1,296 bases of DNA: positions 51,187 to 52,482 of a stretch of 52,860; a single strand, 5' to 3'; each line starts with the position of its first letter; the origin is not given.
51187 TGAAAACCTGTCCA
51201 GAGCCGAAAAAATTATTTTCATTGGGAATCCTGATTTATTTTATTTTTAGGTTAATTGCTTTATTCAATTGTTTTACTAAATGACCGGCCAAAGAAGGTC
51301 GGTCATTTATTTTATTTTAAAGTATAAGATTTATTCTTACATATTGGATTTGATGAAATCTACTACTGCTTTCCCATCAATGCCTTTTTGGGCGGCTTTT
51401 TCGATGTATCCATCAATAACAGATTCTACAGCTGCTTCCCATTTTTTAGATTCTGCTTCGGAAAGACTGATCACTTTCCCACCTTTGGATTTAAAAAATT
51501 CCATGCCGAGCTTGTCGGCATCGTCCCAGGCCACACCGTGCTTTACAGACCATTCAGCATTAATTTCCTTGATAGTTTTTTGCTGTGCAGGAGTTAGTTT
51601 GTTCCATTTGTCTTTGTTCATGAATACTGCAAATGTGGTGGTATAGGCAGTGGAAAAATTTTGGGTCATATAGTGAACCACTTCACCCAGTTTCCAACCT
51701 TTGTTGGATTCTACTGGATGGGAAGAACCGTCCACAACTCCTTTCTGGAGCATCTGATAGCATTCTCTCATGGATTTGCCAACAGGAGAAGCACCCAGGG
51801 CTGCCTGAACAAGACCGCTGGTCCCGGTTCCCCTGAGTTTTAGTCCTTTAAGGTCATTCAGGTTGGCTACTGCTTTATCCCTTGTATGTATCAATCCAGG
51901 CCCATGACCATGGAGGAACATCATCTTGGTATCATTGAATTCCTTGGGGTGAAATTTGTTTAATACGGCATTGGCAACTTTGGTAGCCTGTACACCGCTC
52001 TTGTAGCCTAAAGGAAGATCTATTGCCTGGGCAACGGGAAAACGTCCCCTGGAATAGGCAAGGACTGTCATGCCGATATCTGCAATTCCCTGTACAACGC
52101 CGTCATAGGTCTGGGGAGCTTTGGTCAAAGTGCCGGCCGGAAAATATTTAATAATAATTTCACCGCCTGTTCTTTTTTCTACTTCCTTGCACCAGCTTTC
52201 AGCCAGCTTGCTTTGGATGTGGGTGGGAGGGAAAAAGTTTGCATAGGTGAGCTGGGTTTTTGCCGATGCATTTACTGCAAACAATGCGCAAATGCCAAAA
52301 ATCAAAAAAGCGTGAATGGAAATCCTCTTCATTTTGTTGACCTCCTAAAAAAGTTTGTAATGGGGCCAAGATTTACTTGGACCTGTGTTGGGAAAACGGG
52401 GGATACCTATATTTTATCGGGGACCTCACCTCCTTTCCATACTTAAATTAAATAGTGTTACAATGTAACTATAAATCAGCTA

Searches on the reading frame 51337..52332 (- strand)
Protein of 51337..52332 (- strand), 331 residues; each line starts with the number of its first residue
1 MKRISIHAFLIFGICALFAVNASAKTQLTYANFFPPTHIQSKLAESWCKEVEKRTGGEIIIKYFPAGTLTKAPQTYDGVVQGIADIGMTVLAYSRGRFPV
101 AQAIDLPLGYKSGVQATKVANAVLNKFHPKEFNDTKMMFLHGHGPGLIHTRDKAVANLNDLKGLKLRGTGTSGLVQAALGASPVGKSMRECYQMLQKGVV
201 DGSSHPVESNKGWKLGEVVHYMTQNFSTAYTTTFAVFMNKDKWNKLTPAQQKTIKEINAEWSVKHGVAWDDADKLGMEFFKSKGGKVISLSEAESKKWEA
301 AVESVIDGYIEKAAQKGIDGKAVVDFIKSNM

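Call 72: search_protein_families(library=pfam, proteins=[window:51337-52332:-], max_evalue=0.001)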
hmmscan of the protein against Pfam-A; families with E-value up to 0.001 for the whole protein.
window:51337-52332:- (331 aa): 1 family
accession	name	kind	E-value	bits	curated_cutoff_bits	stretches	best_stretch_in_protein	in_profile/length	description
PF03480.18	DctP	-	3e-48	165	23.4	1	33-310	4-284/286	Bacterial extracellular solute-binding protein, family 7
